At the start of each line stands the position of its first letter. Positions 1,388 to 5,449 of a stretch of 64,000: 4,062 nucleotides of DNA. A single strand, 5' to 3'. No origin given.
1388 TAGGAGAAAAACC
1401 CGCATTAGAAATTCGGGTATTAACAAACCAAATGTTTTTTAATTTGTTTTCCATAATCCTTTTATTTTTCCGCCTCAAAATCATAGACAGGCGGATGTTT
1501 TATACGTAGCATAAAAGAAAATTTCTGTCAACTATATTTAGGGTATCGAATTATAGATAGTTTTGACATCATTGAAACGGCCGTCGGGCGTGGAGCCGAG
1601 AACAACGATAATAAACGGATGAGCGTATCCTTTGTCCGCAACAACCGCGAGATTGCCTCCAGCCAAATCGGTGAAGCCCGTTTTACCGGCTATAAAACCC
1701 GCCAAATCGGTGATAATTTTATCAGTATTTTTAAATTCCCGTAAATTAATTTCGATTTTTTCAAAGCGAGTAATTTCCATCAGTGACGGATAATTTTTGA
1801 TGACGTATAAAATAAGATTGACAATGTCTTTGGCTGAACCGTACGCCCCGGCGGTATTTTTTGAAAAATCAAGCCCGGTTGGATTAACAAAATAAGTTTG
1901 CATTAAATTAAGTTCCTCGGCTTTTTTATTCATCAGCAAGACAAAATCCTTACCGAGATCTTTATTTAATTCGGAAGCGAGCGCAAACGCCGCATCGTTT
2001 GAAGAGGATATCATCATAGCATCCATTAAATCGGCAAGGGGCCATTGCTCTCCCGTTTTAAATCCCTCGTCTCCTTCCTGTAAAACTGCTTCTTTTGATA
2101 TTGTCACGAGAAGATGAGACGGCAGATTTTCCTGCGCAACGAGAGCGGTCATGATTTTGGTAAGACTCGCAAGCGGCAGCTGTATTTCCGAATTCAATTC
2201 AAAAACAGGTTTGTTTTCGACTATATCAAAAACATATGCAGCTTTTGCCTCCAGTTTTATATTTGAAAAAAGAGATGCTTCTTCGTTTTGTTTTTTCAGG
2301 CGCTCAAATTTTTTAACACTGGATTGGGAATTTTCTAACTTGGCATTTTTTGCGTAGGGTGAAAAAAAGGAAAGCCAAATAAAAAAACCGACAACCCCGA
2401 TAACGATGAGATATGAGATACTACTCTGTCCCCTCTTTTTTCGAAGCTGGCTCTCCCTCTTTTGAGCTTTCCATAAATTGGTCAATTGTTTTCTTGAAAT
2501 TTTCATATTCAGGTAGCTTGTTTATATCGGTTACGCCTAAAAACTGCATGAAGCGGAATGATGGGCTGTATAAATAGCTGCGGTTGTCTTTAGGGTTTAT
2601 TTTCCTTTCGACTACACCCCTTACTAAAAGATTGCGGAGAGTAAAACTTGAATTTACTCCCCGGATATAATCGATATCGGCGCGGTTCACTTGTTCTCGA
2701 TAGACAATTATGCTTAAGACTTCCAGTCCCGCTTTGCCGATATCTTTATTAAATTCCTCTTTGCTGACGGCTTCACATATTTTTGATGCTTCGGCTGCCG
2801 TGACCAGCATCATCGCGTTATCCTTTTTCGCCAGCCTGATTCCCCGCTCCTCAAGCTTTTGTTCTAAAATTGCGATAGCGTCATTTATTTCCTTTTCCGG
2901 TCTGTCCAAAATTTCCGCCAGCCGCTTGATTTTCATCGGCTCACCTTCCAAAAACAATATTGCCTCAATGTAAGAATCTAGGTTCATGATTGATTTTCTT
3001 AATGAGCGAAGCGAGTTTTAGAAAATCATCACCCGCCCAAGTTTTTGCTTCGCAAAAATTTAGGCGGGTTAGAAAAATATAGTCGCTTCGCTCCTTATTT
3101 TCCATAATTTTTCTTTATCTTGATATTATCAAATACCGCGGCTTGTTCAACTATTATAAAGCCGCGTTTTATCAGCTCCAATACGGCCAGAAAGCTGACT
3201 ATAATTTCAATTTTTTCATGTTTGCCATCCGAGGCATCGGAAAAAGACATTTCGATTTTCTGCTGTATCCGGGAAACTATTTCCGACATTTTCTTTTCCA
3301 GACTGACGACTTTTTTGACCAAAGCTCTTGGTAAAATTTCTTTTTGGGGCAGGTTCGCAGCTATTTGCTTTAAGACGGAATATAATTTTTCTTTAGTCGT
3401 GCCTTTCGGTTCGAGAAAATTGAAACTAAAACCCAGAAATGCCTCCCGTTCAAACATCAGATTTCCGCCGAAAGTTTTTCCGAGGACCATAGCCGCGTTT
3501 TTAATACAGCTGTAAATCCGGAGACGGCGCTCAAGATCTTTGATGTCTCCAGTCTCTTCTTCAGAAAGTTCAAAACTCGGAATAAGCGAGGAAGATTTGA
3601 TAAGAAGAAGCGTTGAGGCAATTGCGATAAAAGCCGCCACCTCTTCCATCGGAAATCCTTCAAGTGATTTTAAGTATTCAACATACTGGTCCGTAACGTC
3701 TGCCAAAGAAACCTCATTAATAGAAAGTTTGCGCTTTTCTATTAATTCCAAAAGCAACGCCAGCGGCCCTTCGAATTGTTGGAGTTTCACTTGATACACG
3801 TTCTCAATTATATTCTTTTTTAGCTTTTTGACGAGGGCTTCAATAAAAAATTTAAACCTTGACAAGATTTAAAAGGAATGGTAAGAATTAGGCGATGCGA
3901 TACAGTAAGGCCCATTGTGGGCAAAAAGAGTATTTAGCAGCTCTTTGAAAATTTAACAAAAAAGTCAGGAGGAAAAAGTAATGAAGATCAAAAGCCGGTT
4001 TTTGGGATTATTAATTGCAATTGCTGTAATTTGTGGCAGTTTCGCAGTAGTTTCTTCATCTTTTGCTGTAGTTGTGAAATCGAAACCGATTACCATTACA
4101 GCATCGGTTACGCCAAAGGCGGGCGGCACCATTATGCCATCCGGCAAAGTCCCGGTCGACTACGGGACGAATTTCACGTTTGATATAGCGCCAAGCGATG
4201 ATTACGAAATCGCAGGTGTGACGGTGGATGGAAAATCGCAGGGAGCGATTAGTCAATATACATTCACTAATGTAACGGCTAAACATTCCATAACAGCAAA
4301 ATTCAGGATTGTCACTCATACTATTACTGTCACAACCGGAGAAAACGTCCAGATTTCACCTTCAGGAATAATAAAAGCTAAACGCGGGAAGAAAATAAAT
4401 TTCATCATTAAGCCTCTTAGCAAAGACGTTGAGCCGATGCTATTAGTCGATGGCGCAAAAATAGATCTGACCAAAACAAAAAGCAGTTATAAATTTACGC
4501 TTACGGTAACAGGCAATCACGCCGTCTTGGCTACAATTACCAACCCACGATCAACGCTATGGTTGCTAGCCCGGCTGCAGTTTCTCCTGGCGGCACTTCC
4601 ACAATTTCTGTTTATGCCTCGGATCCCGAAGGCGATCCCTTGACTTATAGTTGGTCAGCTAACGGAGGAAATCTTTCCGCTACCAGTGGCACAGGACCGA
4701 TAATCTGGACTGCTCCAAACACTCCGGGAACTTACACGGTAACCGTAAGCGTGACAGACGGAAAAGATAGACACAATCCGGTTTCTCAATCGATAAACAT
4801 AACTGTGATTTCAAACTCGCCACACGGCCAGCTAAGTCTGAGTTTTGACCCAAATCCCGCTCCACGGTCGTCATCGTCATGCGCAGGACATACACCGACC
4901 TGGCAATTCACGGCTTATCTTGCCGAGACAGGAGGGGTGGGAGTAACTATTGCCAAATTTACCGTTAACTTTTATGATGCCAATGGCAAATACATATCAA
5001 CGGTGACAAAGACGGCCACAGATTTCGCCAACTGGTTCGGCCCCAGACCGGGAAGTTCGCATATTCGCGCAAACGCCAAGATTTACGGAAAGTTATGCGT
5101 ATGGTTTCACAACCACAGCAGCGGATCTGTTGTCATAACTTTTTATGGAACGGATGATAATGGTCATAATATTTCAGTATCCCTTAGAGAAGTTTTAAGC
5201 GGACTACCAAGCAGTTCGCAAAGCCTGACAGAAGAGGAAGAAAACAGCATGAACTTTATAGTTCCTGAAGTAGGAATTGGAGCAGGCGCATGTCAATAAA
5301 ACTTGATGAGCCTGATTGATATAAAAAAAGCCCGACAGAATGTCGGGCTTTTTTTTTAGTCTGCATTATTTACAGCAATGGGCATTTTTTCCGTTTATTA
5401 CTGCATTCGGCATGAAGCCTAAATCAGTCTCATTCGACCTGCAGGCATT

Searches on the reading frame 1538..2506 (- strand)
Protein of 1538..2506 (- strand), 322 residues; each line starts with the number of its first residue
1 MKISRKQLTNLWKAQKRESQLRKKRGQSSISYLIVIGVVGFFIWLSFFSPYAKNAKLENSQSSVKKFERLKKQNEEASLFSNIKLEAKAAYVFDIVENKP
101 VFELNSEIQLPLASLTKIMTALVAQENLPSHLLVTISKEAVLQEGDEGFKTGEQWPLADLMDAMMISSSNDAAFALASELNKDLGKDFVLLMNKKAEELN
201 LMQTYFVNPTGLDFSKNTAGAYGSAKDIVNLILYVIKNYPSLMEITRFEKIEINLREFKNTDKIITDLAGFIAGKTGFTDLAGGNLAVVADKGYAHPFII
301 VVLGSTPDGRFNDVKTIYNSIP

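Call 18: search_protein_families(library=pfam, proteins=[window:1538-2506:-], max_evalue=0.001)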
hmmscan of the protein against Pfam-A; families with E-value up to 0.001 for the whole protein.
window:1538-2506:- (322 aa): 2 families
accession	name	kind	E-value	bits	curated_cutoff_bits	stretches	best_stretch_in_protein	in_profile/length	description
PF00768.25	Peptidase_S11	-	1.8e-39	136.1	27.6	1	83-305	8-237/239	D-alanyl-D-alanine carboxypeptidase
PF13354.11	Beta-lactamase2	-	1.9e-05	24.6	22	1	96-183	7-101/214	Beta-lactamase enzyme family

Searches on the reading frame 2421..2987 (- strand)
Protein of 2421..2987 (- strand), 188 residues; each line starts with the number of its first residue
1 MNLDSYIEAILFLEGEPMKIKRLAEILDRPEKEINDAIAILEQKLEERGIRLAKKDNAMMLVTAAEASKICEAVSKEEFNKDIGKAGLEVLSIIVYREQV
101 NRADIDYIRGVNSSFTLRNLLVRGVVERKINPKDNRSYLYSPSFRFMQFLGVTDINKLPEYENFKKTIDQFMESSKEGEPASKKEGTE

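Call 26: search_protein_families(library=pfam, proteins=[window:2421-2987:-], max_evalue=0.001)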
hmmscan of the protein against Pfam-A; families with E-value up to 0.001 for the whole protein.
window:2421-2987:- (188 aa): 1 family
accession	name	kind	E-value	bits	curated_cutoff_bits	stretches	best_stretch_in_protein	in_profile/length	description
PF04079.22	SMC_ScpB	-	1.3e-35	122.8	27.4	1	6-160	2-159/160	Segregation and condensation complex subunit ScpB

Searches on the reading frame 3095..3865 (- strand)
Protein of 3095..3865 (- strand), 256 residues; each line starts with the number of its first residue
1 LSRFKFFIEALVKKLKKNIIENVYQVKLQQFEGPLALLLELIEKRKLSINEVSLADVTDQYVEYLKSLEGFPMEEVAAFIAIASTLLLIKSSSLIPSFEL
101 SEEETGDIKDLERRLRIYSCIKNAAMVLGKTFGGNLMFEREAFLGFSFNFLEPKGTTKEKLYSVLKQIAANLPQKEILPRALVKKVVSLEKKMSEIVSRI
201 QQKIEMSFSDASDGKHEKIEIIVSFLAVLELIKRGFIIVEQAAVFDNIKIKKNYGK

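Call 18: search_protein_families(library=pfam, proteins=[window:3095-3865:-], max_evalue=0.001)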
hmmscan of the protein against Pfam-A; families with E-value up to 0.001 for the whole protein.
window:3095-3865:- (256 aa): 1 family
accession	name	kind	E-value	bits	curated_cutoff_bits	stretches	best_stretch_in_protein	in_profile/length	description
PF02616.19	SMC_ScpA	-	5.8e-21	76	24.6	2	41-114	1-75/232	Segregation and condensation protein ScpA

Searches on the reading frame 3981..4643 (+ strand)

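Call 26: search_protein_families(library=pfam, proteins=[window:3981-4643:+], max_evalue=0.001)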
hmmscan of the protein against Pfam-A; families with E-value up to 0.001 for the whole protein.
window:3981-4643:+ (220 aa): 1 family
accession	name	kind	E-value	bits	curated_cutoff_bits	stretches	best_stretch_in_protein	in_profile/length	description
PF18998.6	Flg_new_2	-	0.00064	20.1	23.6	1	40-110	2-71/73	Divergent InlB B-repeat domain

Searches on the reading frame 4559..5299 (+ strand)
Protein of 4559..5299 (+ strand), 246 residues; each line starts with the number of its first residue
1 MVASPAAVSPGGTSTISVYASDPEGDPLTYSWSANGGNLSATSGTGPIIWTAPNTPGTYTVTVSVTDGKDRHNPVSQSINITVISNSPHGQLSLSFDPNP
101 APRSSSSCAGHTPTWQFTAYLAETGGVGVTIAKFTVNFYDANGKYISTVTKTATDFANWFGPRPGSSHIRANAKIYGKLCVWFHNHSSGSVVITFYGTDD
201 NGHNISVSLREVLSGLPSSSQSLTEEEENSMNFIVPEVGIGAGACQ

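Call 18: search_protein_families(library=pfam, proteins=[window:4559-5299:+], max_evalue=0.001)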
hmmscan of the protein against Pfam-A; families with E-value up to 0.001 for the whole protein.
window:4559-5299:+ (246 aa): 6 families
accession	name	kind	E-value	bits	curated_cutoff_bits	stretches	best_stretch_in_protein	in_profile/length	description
PF00801.26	PKD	-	1.4e-08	35.1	23.5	1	2-71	5-71/80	PKD domain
PF05345.18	He_PIG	-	1.9e-07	31.9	24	1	6-82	11-94/96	Putative Ig domain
PF18911.6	PKD_4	-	2.7e-07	31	27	1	6-83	12-85/85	PKD domain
PF17963.7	Big_9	-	7.6e-07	30.4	23.6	1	5-73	10-82/89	Bacterial Ig domain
PF22352.2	K319L-like_PKD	-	0.00048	20.5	27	1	11-83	11-84/84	K319L-like, PKD domain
PF17957.7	Big_7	-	0.00053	21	24.1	1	5-63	11-70/70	Bacterial Ig domain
